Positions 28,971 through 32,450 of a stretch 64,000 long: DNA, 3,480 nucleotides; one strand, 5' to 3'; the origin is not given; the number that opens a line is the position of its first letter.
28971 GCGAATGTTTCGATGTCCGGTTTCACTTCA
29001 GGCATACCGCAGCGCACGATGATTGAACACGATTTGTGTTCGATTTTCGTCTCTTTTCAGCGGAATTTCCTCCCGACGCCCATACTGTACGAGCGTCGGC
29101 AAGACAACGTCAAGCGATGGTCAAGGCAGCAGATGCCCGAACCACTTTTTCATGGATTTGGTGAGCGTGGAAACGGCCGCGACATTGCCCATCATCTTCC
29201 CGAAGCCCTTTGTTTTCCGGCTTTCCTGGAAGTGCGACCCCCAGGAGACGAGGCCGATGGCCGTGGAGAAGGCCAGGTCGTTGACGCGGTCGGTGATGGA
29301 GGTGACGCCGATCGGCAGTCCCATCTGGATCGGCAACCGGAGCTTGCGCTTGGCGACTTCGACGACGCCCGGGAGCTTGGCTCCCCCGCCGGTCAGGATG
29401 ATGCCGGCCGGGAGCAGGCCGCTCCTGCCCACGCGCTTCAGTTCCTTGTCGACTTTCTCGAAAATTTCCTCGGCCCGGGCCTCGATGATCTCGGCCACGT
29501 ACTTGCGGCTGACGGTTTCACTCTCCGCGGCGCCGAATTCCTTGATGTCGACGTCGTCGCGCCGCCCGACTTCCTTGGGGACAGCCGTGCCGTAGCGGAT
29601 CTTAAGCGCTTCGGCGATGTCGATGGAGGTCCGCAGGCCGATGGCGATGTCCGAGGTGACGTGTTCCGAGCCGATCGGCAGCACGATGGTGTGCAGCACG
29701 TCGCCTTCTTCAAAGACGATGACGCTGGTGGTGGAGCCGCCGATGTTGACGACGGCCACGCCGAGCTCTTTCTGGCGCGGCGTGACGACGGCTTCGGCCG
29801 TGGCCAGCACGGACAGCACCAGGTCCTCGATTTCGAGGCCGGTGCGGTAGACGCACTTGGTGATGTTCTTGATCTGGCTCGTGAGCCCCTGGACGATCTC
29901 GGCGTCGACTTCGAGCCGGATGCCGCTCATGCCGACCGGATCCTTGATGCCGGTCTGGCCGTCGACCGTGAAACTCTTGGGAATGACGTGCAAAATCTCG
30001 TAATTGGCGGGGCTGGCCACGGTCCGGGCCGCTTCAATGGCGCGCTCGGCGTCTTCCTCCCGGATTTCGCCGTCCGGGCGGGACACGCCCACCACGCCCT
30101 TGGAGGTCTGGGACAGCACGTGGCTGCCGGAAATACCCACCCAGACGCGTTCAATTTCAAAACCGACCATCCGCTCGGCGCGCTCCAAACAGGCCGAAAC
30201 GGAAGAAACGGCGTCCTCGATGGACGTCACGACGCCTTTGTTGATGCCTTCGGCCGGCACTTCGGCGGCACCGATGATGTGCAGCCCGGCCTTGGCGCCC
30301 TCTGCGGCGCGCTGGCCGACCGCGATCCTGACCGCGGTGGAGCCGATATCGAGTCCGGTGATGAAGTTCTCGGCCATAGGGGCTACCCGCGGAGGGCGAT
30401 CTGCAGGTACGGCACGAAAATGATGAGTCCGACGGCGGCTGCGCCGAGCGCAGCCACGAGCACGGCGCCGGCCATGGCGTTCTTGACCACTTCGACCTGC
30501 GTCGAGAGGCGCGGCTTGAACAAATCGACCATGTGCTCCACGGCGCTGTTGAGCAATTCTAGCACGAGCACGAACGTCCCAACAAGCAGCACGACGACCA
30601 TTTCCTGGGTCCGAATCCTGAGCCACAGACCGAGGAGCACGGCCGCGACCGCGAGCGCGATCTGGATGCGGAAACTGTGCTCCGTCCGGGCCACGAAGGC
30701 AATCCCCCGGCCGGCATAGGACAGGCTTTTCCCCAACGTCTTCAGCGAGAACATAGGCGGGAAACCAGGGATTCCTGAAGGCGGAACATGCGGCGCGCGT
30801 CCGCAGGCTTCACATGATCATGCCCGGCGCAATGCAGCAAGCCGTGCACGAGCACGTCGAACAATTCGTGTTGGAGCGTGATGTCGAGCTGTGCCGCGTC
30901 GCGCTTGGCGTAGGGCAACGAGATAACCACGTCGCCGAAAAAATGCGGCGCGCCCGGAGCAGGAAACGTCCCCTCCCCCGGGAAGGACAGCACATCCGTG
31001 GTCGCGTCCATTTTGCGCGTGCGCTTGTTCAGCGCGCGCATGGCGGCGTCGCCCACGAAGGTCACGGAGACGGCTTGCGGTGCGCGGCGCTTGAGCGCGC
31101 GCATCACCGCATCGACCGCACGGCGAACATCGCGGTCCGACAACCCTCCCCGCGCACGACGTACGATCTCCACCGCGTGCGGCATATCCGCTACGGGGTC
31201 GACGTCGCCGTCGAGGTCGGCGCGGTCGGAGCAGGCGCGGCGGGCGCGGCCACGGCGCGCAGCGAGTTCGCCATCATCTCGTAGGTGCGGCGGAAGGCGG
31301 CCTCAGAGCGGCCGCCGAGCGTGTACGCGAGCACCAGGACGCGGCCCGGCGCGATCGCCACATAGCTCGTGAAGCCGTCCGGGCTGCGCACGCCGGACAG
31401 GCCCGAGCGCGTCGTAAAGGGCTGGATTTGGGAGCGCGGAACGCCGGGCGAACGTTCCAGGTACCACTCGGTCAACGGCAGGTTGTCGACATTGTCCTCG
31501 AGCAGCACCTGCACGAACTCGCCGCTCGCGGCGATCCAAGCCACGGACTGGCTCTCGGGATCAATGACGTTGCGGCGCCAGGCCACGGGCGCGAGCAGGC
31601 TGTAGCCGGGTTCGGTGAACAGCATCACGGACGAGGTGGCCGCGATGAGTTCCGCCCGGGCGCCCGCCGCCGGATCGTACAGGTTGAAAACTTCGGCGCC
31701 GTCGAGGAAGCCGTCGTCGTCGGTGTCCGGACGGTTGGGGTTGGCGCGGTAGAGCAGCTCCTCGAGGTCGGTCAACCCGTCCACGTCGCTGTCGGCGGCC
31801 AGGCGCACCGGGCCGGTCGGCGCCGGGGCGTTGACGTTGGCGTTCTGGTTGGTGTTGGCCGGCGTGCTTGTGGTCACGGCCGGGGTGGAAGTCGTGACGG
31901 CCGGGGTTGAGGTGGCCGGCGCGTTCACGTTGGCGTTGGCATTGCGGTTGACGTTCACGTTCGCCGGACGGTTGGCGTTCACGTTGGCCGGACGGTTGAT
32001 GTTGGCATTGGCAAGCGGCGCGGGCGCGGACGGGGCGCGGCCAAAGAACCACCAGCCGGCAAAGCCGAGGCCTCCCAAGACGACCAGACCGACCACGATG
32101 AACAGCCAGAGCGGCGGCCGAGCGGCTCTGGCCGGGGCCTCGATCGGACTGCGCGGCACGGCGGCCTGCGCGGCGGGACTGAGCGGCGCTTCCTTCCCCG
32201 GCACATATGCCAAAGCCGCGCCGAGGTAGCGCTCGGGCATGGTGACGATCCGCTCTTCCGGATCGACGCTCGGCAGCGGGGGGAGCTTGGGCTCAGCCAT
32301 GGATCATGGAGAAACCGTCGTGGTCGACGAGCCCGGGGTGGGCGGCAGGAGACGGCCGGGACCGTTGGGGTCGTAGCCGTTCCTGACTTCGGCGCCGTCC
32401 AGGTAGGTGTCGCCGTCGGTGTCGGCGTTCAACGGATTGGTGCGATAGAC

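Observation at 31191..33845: Three tandem paralogs of TSP3-repeat membrane proteins inside the ybeY-dgkA-ftsA-ftsZ gene string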

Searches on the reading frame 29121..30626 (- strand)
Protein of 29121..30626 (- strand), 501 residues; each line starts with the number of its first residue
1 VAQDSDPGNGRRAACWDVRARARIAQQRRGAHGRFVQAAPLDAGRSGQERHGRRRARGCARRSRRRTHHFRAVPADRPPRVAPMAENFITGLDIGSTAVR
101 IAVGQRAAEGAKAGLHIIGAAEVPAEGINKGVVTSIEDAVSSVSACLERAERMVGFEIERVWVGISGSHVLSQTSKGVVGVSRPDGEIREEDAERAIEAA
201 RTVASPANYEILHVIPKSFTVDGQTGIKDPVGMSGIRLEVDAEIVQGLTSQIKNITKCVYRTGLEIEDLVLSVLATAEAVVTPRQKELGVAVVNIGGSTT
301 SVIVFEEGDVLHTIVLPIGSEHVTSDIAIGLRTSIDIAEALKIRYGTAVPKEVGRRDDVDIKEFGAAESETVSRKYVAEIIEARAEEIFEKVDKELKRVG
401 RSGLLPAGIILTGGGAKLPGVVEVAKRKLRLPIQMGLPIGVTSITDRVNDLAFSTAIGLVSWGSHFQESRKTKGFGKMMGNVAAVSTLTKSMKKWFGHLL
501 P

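Call 3: search_protein_families(library=pfam, proteins=[window:29121-30626:-], max_evalue=0.01)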
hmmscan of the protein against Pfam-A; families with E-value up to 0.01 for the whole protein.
window:29121-30626:- (501 aa): 7 families
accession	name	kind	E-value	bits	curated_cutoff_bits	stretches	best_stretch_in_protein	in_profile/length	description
PF14450.12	FtsA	-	4e-35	121.4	31.8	1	291-458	1-127/127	Cell division protein FtsA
PF02491.25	SHS2_FTSA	-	5.2e-28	97.7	25.4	1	167-245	1-78/79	SHS2 domain inserted in FTSA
PF06723.19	MreB_Mbl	-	2.5e-10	40.2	27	1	283-435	140-303/327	MreB/Mbl protein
PF11104.14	PilM_2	-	3.6e-08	33.2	27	0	282-344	174-236/340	Type IV pilus assembly protein PilM;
PF21522.3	MreB-like_C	-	0.0001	23.3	27.8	1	292-418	1-116/123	Archaeal actin homologue MreB-like, C-terminal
PF06277.17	EutA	-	0.0015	18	27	1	281-327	136-182/475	Ethanolamine utilisation protein EutA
PF25229.1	Salactin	-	0.0045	16.5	27.1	0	374-433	249-307/335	Salactin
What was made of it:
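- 29121..30374 (-): ftsA (418 aa from MAENF...), starting 8 nt after the dgkA stop. Pfam FtsA and SHS2_FTSA (call 3).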

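Call 11: find_related_loci(query=window:29124-30377:-, collection=genome_contigs, flank=10000)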
Query seq(418 aa) (418 aa) in genome_contigs; peptide patterns used: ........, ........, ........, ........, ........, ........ (x = any residue, [..] = any of these).
357 stretches matched a pattern; 140 encode a relative of the query (tblastn E <= 1e-3); the best 80 are kept; 80 distinct loci.
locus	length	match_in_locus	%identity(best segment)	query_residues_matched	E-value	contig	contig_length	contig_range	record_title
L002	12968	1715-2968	97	1-418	0e+0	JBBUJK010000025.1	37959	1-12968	MAG: Patescibacteria group bacterium isolate H41-bin083_1 H41_bin083_1_000000000025, whole genome shotgun sequence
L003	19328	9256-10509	73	1-418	0e+0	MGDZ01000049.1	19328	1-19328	MAG: Candidatus Uhrbacteria bacterium RIFCSPHIGHO2_02_FULL_57_19 rifcsphigho2_02_scaffold_5054, whole genome shotgun seq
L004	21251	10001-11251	68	1-418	0e+0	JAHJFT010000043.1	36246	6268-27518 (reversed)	MAG: Patescibacteria group bacterium isolate Modern_marine_glass_biofilm.mb.42 Modern_marine_glas.mb.42_k141_530025, who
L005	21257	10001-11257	66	1-418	0e+0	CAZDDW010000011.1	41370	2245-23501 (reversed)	MAG TPA_asm: uncultured Gammaproteobacteria bacterium isolate SRP200020_co1_303 genome assembly, contig: NODE_1216_lengt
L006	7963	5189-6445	64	1-418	1e-177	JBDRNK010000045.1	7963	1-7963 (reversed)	MAG: Candidatus Uhrbacteria bacterium isolate MEGAHIT-group-1.884 k141_201992, whole genome shotgun sequence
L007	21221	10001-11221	64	6-418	4e-177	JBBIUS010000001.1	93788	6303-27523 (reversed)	MAG: Candidatus Falkowbacteria bacterium isolate ETS170220_bin_59 NODE_140_length_93788_cov_4.87574, whole genome shotgu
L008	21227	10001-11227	63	2-411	2e-174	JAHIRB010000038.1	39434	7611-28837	MAG: Patescibacteria group bacterium isolate MM_PC_MetaG.mb.11 MM_PC_MetaG.mb.11_k141_1638293, whole genome shotgun sequ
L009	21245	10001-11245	61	3-418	5e-172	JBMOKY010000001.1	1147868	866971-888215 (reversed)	MAG: Patescibacteria group bacterium isolate Betzabe_MAG010 MAG010_1, whole genome shotgun sequence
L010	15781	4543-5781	63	3-418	6e-172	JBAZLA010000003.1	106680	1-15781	MAG: Patescibacteria group bacterium isolate SO_2017_LW4_157 scaffold_376_c1_LW137-91_2017, whole genome shotgun sequenc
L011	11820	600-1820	63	3-413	5e-172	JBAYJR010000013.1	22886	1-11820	MAG: Candidatus Buchananbacteria bacterium isolate SO_2016_GW1_60 scaffold03913_OW334_2016, whole genome shotgun sequenc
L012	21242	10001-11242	61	3-418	4e-170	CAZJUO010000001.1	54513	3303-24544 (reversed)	MAG TPA_asm: uncultured Gammaproteobacteria bacterium isolate SRP141376_co4_277 genome assembly, contig: NODE_1075_lengt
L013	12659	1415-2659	60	5-418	9e-169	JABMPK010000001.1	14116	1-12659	MAG: Candidatus Uhrbacteria bacterium isolate bin.195 k141_69226, whole genome shotgun sequence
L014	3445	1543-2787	60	5-418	8e-177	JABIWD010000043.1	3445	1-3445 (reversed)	MAG: Candidatus Uhrbacteria bacterium isolate SI072_bin87 k141_2419822, whole genome shotgun sequence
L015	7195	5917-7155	60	4-418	1e-167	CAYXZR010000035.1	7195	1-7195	MAG TPA_asm: uncultured Gammaproteobacteria bacterium isolate SRP334346_co1_99 genome assembly, contig: NODE_7962_length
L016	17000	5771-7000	60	3-418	3e-166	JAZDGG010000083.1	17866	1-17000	MAG: bacterium isolate MEGAHIT-group-0.240 k141_9518350, whole genome shotgun sequence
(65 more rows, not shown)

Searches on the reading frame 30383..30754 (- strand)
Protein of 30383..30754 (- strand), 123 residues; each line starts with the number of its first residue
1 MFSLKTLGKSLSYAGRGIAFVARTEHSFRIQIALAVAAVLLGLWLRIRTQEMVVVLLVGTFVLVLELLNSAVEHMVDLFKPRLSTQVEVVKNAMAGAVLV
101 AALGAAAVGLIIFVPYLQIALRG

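Call 3: search_protein_families(library=pfam, proteins=[window:30383-30754:-], max_evalue=0.01)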
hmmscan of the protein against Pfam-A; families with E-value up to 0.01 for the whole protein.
window:30383-30754:- (123 aa): 1 family
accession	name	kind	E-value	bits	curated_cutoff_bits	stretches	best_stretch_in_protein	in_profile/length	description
PF01219.24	DAGK_prokar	-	6.8e-27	93.7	22.3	1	13-113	2-102/102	Prokaryotic diacylglycerol kinase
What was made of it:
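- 30383..30754 (-): dgkA. It overlaps ybeY by 13 nt. Pfam DAGK_prokar E=6.8e-27 (call 3).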

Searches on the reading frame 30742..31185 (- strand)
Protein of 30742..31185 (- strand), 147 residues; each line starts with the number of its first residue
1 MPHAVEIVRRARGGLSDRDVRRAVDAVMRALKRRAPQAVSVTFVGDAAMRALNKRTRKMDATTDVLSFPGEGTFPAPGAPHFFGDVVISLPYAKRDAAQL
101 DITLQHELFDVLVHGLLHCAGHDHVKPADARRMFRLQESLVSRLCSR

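Call 3: search_protein_families(library=pfam, proteins=[window:30742-31185:-], max_evalue=0.01)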
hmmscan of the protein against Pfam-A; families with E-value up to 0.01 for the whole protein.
window:30742-31185:- (147 aa): 1 family
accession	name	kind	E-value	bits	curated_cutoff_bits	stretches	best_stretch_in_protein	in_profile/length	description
PF02130.23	YbeY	-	9.7e-30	103.5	25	1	19-143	10-128/129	Endoribonuclease YbeY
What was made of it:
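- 30742..31185 (-): ybeY. By the longest ORF it starts 5 nt after the stop of C. Pfam YbeY E=9.7e-30 (call 3).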

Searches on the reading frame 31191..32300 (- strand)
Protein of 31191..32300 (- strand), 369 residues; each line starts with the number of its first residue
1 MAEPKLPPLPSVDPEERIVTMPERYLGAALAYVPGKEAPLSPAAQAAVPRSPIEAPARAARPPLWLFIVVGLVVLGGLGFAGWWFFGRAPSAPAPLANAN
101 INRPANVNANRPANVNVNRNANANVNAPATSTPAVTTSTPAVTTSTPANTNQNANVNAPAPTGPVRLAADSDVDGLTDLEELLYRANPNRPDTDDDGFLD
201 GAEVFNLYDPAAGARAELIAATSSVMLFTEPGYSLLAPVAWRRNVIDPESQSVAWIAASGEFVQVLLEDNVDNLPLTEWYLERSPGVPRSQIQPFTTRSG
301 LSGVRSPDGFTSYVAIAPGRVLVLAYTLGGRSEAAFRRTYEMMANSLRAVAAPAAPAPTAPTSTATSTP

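Call 3: search_protein_families(library=pfam, proteins=[window:31191-32300:-], max_evalue=0.01)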
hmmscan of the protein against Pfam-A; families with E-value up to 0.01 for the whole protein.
window:31191-32300:- (369 aa): 1 family
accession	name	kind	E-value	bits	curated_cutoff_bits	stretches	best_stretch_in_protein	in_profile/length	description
PF18884.5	TSP3_bac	-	0.0089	16.3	25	0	192-204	1-13/22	Bacterial TSP3 repeat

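Call 8: find_encoding_contigs(protein=window:31191-32300:-, flank=10000, max_places=6)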
Protein window:31191-32300:- (369 aa): 1 contig read that carries it; 1 place shown.
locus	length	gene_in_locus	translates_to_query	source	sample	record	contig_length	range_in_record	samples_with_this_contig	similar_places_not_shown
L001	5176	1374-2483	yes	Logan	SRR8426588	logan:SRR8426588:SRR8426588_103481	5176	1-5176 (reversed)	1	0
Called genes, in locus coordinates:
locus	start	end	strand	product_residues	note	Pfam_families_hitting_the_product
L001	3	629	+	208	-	?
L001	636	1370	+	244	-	PF18884:TSP3_bac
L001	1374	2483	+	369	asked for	-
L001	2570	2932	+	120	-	PF02130:YbeY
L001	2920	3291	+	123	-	PF01219:DAGK_prokar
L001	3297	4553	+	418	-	PF11104:PilM_2 (faint), PF02491:SHS2_FTSA, PF06723:MreB_Mbl, PF14450:FtsA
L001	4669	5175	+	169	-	?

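Call 9: search_protein_families(library=ncbifam, proteins=[window:31191-32300:-], max_evalue=0.01)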
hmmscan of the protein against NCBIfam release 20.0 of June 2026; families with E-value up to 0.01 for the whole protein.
window:31191-32300:- (369 aa): 4 families
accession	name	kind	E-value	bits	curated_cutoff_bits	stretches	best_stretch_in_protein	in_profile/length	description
NF033761.1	gliding_GltJ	equivalog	2.4e-05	23.6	450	1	29-162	337-474/671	adventurous gliding motility protein GltJ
NF033765.2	gliding_CglD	equivalog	0.00013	19.9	400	1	131-206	171-243/1124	adventurous gliding motility lipoprotein CglD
NF040486.1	SrfA_fam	subfamily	0.0015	18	150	1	23-171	186-323/438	SrfA family protein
NF008109.0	PRK10856.1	equivalog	0.0032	17.2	208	1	63-157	110-203/334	cytoskeleton protein RodZ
